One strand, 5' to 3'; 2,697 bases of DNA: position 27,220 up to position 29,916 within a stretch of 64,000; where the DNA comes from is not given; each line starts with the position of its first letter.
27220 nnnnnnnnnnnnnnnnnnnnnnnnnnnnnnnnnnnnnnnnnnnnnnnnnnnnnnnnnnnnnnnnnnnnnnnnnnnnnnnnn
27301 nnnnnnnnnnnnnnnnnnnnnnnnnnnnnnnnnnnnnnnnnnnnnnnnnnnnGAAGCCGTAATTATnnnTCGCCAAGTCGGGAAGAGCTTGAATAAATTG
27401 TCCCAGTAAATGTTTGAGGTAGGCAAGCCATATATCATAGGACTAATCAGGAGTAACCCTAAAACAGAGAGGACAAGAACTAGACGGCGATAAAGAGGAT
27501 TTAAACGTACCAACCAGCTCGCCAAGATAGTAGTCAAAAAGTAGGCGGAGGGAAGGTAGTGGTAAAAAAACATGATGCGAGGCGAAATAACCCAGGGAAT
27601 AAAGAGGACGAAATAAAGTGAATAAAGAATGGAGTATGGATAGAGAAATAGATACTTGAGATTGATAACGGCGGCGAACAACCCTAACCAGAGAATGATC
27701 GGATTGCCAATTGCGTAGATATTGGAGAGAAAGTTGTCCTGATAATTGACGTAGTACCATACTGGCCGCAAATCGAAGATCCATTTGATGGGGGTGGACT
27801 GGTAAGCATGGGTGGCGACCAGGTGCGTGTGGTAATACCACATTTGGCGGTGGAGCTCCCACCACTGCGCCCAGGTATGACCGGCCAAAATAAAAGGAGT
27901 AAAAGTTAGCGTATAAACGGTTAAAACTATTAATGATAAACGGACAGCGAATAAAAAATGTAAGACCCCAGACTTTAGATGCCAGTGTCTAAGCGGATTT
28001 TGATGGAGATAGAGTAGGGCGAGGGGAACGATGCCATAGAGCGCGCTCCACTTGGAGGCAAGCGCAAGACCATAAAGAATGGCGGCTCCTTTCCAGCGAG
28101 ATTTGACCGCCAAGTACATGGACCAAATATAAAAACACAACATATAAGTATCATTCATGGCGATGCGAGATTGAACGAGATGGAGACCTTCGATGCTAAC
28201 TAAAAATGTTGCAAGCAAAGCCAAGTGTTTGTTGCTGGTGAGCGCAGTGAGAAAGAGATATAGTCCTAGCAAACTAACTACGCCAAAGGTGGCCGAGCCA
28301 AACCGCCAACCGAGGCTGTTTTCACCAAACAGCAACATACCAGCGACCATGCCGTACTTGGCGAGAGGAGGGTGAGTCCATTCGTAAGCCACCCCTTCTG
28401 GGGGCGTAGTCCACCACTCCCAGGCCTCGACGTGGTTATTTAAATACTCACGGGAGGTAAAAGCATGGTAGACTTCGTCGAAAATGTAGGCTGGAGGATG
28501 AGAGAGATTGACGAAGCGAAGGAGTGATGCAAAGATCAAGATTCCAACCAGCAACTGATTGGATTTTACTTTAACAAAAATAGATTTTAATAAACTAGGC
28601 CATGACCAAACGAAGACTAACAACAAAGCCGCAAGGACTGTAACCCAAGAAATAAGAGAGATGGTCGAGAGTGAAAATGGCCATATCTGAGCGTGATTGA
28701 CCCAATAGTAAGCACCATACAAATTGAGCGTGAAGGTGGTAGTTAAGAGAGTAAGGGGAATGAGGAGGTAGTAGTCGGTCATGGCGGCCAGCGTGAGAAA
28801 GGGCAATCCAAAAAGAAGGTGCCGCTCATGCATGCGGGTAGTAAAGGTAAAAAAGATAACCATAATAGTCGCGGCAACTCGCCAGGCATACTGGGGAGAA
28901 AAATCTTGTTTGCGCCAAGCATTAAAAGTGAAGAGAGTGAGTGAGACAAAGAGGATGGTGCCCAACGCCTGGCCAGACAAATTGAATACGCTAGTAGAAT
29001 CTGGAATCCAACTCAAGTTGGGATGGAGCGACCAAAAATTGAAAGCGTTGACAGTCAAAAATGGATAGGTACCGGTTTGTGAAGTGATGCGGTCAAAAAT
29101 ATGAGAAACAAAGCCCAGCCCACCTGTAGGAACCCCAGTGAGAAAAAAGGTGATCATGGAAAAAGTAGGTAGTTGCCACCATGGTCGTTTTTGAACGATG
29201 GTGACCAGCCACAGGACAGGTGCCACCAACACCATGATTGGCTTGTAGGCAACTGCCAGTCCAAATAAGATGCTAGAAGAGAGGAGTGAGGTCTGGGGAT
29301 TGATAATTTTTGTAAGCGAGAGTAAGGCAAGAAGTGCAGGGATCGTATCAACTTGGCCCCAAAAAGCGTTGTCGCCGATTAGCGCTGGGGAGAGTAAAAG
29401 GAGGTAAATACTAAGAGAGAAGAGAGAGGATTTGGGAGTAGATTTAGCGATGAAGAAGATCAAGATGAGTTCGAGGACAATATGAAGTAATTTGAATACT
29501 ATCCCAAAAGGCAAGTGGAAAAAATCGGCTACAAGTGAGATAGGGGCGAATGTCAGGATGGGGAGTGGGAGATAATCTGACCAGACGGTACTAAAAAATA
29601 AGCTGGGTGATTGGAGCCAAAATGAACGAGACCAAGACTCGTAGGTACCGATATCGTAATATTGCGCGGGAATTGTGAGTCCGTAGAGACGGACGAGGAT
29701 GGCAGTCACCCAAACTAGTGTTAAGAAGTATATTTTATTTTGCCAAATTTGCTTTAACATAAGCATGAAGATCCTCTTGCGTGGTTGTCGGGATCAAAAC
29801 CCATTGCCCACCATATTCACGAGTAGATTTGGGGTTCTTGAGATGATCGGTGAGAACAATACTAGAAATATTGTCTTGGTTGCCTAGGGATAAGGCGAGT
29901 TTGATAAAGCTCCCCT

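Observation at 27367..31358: tpiA - LCP - giant PMT-like GT-C operon next to S/T/P-linker surface proteins: probable O-glycosylation and wall-anchoring module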

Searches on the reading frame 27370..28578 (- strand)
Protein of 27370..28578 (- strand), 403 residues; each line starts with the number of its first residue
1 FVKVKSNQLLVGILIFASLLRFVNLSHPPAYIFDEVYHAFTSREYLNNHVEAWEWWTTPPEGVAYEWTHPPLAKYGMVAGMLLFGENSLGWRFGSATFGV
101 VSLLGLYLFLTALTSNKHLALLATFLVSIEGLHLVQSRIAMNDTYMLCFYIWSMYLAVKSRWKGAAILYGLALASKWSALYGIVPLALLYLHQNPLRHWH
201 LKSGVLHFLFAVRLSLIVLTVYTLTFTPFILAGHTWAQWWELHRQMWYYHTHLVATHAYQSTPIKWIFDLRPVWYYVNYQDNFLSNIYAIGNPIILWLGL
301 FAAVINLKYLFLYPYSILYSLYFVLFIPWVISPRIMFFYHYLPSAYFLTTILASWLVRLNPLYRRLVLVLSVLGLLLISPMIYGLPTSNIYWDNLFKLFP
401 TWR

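Call 7: search_protein_families(library=pfam, proteins=[window:27370-28578:-], max_evalue=10)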
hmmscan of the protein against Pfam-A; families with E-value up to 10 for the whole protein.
seq(403 aa): 4 families
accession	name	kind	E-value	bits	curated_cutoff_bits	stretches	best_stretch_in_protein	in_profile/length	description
PF16192.10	PMT_4TMC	-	1.7e-15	57.5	32.4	2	236-310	2-74/202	C-terminal four TMM region of protein-O-mannosyltransferase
PF02366.24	PMT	-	1.9e-15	57.6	22.7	1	14-226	4-235/245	Dolichyl-phosphate-mannose-protein mannosyltransferase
PF13231.12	PMT_2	-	7.8e-12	46.1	26.1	1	69-218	2-155/160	Dolichyl-phosphate-mannose-protein mannosyltransferase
PF16214.10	AC_N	-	1.5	8.4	30.9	1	123-175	265-316/415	Adenylyl cyclase N-terminal extracellular and transmembrane region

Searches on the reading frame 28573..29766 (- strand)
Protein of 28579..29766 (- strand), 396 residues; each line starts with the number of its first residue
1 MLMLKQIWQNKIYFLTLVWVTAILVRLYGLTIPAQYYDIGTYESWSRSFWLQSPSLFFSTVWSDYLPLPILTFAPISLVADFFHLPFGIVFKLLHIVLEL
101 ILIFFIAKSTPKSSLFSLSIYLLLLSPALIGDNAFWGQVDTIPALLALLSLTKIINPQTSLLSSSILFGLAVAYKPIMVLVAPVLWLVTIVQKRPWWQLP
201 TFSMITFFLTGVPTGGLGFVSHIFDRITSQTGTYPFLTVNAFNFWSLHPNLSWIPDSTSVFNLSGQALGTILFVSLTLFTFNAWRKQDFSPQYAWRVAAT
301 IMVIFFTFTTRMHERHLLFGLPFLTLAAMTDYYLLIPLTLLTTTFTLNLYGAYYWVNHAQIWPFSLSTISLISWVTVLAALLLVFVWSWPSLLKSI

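Call 7: search_protein_families(library=pfam, proteins=[window:28579-29766:-], max_evalue=10)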
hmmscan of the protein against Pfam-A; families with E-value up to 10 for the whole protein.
seq(396 aa): 0 families

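Call 44: search_solved_structures(query=A2, max_evalue=10)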
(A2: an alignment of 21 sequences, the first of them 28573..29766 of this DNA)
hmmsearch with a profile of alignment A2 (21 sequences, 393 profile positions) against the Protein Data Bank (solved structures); distinct sequences matched with E-value up to 10: 0.

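Call 48: predict_structure(alignment_id=A2)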
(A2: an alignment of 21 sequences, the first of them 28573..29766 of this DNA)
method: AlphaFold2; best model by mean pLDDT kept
length: 398 residues; sequences in the alignment: 21
mean_pLDDT: 92.2   pTM: 0.92
mean pLDDT of the five models: 92.2, 90.1, 89.1, 88.0, 87.7
residues with pLDDT >= 90: 306; 70-90: 77; 50-70: 15; < 50: 0
segments of 3 or more residues with pLDDT < 50: none
pLDDT, mean of each block of 10 residues (from residue 1): 75 92 97 92 95 89 91 96 97 97 97 88 96 94 98 95 98 96 98 96 97 94 90 68 85 69 83 97 98 98 95 86 97 96 95 88 92 97 96 91
secondary structure, 60 per line:
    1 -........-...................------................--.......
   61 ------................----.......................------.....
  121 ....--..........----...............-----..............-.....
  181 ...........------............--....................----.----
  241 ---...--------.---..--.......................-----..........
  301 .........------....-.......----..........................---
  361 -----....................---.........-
elements in order: H2-9 H11-29 H36-51 H54-60 H67-82 H87-109 H116-124 H127-136 H141-155 H161-174 H176-191 H198-209 H212-231 H265-285 H291-309 H316-319 H321-327 H332-357 H366-385 H389-397

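Call 52: fold_search(model_id=the predicted structure, library=pdb)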
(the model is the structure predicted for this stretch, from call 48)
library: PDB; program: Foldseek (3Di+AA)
matches with E <= 10: 188; with E <= 0.001: 3
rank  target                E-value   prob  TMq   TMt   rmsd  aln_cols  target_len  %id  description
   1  6snh_X                1.8e-05  1.00  0.66  0.56   7.2       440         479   14  Cryo-EM structure of yeast ALG6 in complex with 6AG9 Fab and Dol25-P-Glc (released 2020-03-11)
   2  9dm7_A                2.3e-04  1.00  0.59  0.63   6.2       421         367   14  mannosyltransferase PimE in complex with Fab_E6 (released 2025-06-25)
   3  5ezm                  7.8e-04  1.00  0.48  0.37  13.6       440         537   14  Crystal Structure of ArnT from Cupriavidus metallidurans in the apo state (released 2016-02-17)
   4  9dm5                  1.3e-03  1.00  0.60  0.62   6.5       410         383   14  Product-Bound mannosyltransferase PimE (released 2025-06-25)
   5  9s6r_A                2.1e-03  1.00  0.60  0.62   5.7       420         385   13  Ternary cryo-EM structure of yeast ALG3 with Dol25-PP-GlcNAc2Man5, Dol25-P-Man, and Fab (released 2026-03-18)
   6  8age_A                6.6e-03  1.00  0.47  0.32  12.6       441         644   13  Structure of yeast oligosaccharylransferase complex with acceptor peptide bound (released 2022-12-07)
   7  8agb_A                1.5e-02  1.00  0.47  0.31  15.2       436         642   14  Structure of yeast oligosaccharylransferase complex with lipid-linked oligosaccharide bound (released 2022-12-07)
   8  7oci_F                1.5e-02  1.00  0.49  0.33  13.7       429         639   14  Cryo-EM structure of yeast Ost6p containing oligosaccharyltransferase complex (released 2022-02-16)
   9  8imx_U                1.8e-02  1.00  0.56  0.53   7.3       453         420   12  Cryo-EM structure of GPI-T with a chimeric GPI-anchored protein (released 2023-08-16)
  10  7w72_U                2.1e-02  1.00  0.57  0.54   7.6       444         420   13  Structure of a human glycosylphosphatidylinositol (GPI) transamidase (released 2022-02-16)
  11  6ezn_F                2.6e-02  1.00  0.43  0.29  15.8       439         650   13  Cryo-EM structure of the yeast oligosaccharyltransferase (OST) complex (released 2018-01-17)
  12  9ub7_B                4.8e-02  1.00  0.55  0.56   8.0       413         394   13  Structure of glycosylphosphatidylinositol transamidase,state 1 (released 2026-04-08)
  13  7wld_U                6.1e-02  1.00  0.57  0.55   7.4       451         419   13  Cryo-EM structure of the human glycosylphosphatidylinositol transamidase complex at 2.53 Angstrom resolution (released 2022-04-27)
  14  6s7t_A                7.9e-02  0.97  0.40  0.26  11.6       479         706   12  Cryo-EM structure of human oligosaccharyltransferase complex OST-B (released 2019-12-18)
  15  8b6l_I                8.2e-02  0.99  0.49  0.31  16.5       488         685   13  Subtomogram average of the human Sec61-TRAP-OSTA-translocon (released 2022-12-07)
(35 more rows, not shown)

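Call 53: search_protein_representatives(alignment_id=A2)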
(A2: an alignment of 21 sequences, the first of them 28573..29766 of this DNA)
Query: 21 sequences, 393 profile positions. Proteins with E-value up to 0.001 (for the whole library): 8084; up to 1e-10: 3976; up to 1e-30: 735. The best 150 are listed.
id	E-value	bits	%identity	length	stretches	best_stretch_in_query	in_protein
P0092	1.0e-137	475.8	-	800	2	2-389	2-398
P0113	4.5e-133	460.5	-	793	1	1-392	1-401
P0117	6.6e-125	433.7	-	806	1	1-392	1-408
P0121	2.7e-121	421.8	-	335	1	37-375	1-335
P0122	1.1e-83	298.0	-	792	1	9-391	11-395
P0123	8.4e-73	262.1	-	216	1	1-228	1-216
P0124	1.8e-63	231.3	-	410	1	13-380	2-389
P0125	2.8e-62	227.5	-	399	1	8-382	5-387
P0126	4.1e-62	226.9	-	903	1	6-343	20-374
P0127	6.9e-62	226.2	-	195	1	1-189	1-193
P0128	4.2e-58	213.7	-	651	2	5-382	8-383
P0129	5.5e-58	213.3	-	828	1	11-378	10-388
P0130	1.1e-57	212.3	-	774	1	37-383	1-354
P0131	3.2e-57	210.8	-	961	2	11-345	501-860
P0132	3.4e-57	210.7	-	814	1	14-385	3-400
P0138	7.6e-56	206.3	-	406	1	10-385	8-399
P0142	1.9e-54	201.7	-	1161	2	85-356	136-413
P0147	7.0e-52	193.2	-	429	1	9-383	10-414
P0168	1.9e-48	182.0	-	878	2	13-380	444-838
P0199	9.3e-45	169.8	-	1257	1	12-380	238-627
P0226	2.7e-43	164.9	-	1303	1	11-373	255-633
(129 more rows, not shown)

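Call 54: search_protein_families(library=pfam, proteins=[P0124, P0125, P0138, P0147, P0126, P0131, P0142, P0199, P0226, P0168], max_evalue=0.001)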
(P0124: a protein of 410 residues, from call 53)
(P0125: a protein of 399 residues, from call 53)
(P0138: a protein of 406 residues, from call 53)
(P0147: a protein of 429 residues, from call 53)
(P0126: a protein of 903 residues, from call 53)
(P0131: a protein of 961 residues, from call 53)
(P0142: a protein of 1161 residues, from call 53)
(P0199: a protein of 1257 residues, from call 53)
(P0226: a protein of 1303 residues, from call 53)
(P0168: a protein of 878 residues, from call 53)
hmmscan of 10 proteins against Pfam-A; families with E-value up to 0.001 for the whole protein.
P0124 (410 aa): 1 family
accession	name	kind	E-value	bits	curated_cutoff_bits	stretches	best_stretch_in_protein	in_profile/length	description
PF09594.16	GT87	-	1.1e-06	29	25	1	108-310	54-234/237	Glycosyltransferase family 87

P0125 (399 aa): 0 families

P0138 (406 aa): 0 families

P0147 (429 aa): 0 families

P0126 (903 aa): 3 families
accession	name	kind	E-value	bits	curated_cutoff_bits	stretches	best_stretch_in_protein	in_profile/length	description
PF02366.24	PMT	-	1.8e-19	70.7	22.7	2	544-713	81-234/245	Dolichyl-phosphate-mannose-protein mannosyltransferase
PF16192.10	PMT_4TMC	-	1.1e-12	48.3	32.4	1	730-902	6-202/202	C-terminal four TMM region of protein-O-mannosyltransferase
PF13231.12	PMT_2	-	1.2e-11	45.5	26.1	2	526-653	2-120/160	Dolichyl-phosphate-mannose-protein mannosyltransferase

P0131 (961 aa): 5 families
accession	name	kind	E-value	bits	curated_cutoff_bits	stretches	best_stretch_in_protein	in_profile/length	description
PF09594.16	GT87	-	3.5e-19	69.9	25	2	557-797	3-211/237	Glycosyltransferase family 87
PF03155.21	Alg6_Alg8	-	4.8e-12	46.1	25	2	76-220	47-195/482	ALG6, ALG8 glycosyltransferase family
PF13231.12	PMT_2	-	2e-08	35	26.1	2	600-723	27-157/160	Dolichyl-phosphate-mannose-protein mannosyltransferase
PF05208.19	ALG3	-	4.1e-06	26.9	23.6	0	169-247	127-205/358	ALG3 protein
PF06728.19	PIG-U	-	6.5e-05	22.6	24.5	1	558-720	59-194/378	GPI transamidase subunit PIG-U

P0142 (1161 aa): 1 family
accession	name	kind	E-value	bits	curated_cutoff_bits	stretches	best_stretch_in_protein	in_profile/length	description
PF09594.16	GT87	-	3.1e-09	37.4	25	2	149-357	32-232/237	Glycosyltransferase family 87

P0199 (1257 aa): 5 families
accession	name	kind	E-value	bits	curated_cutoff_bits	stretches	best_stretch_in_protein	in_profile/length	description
PF16192.10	PMT_4TMC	-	9.7e-26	90.9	32.4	1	1076-1252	3-202/202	C-terminal four TMM region of protein-O-mannosyltransferase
PF13231.12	PMT_2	-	2.3e-12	47.9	26.1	2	865-1010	2-138/160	Dolichyl-phosphate-mannose-protein mannosyltransferase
PF02366.24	PMT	-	2.9e-12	47.1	22.7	1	881-1059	78-234/245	Dolichyl-phosphate-mannose-protein mannosyltransferase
PF09594.16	GT87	-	2.9e-07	30.9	25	1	290-545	3-234/237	Glycosyltransferase family 87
PF02018.23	CBM_4_9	-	0.00072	20.4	25.9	0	29-113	2-83/136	Carbohydrate binding domain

P0226 (1303 aa): 7 families
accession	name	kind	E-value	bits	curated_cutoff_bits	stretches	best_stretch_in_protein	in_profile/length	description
PF16192.10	PMT_4TMC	-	1.6e-24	87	32.4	1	1122-1300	2-202/202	C-terminal four TMM region of protein-O-mannosyltransferase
PF13231.12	PMT_2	-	4.2e-17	63.3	26.1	2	895-1043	1-140/160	Dolichyl-phosphate-mannose-protein mannosyltransferase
PF02366.24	PMT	-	1.4e-14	54.7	22.7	1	867-1107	17-235/245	Dolichyl-phosphate-mannose-protein mannosyltransferase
PF09594.16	GT87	-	1.4e-07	32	25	1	309-559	3-232/237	Glycosyltransferase family 87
PF03155.21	Alg6_Alg8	-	3.6e-07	30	25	1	308-479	46-234/482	ALG6, ALG8 glycosyltransferase family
PF00754.31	F5_F8_type_C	-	1.3e-05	25.7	28.2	1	715-799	22-114/127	F5/8 type C domain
PF22633.2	F5_F8_type_C_2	-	0.00028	21.9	27.8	1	716-795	9-91/91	NedA-like, galactose-binding domain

P0168 (878 aa): 1 family
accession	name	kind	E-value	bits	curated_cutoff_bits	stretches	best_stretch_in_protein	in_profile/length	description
PF09594.16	GT87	-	5.6e-08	33.3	25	1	499-749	3-229/237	Glycosyltransferase family 87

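Call 55: list_cluster_members(proteins=[P0126, P0199, P0226, P0131, P0124, P0142])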
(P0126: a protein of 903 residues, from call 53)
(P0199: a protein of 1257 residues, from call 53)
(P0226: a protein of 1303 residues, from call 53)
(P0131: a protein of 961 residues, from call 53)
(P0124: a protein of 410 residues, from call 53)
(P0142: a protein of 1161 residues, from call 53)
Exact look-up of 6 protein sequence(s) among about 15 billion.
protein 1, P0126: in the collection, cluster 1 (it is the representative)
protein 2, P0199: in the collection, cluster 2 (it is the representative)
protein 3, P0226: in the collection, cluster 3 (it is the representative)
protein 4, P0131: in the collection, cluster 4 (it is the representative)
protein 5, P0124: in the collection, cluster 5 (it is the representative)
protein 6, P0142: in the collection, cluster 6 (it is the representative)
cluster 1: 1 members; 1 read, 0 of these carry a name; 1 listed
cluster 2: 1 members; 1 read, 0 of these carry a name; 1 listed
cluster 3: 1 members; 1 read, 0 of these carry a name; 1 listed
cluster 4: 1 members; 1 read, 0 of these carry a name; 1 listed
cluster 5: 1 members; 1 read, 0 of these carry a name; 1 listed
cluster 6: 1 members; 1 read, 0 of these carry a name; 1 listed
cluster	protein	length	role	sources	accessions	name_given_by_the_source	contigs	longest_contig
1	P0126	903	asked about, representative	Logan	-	-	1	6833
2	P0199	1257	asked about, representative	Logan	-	-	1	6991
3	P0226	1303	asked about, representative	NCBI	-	-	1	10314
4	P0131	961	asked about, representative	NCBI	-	-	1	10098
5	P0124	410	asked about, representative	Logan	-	-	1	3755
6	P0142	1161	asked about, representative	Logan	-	-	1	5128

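Call 61: find_encoding_contigs(protein=P0226, flank=10000, max_places=2)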
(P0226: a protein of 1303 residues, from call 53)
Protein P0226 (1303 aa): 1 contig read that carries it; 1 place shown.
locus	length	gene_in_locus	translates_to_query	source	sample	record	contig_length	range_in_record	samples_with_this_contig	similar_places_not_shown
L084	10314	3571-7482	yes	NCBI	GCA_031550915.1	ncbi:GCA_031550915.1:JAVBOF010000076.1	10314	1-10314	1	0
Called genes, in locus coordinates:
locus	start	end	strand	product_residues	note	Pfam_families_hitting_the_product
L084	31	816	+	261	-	PF02368:Big_2, PF22359:Big-like (weak), PF01161:PBP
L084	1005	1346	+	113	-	PF01245:Ribosomal_L19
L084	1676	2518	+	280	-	PF02421:FeoB_N (faint), PF01926:MMR_HSR1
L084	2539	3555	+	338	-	PF01351:RNase_HII, PF02021:UPF0102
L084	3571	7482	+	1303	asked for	PF09594:GT87, PF13231:PMT_2 (weak), PF00754:F5_F8_type_C (faint), PF02366:PMT, PF13231:PMT_2, PF16192:PMT_4TMC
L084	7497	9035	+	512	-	PF05362:Lon_C (weak), PF13541:ChlI, PF01078:Mg_chelatase, PF00158:Sigma54_activat (faint), PF00493:MCM (faint), PF07728:AAA_5, PF13335:Mg_chelatase_C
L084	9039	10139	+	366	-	PF02481:DNA_processg_A, PF17782:WHD_DprA (weak)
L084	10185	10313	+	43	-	?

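Call 62: find_encoding_contigs(protein=P0126, flank=10000, max_places=2)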
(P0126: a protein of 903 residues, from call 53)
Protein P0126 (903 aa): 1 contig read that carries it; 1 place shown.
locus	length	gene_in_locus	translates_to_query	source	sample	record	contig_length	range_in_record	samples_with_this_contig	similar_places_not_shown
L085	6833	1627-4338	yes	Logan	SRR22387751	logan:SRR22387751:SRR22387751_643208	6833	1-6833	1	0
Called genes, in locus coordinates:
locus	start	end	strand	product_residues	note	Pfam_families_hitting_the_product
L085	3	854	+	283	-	?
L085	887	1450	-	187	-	-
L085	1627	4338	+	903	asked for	PF13231:PMT_2 (weak), PF02366:PMT, PF16192:PMT_4TMC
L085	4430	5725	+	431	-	PF01595:CNNM, PF00571:CBS, PF03471:CorC_HlyC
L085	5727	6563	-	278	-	PF01210:NAD_Gly3P_dh_N (weak), PF01408:GFO_IDH_MocA (faint), PF03446:NAD_binding_2 (weak), PF03807:F420_oxidored, PF02153:PDH_N (weak), PF14748:P5CR_dimer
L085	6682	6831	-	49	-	?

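Call 66: search_solved_structures(query=P0131, max_evalue=10, show_alignments=3)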
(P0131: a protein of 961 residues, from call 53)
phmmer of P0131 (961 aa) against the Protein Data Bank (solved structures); distinct sequences matched with E-value up to 10: 0.
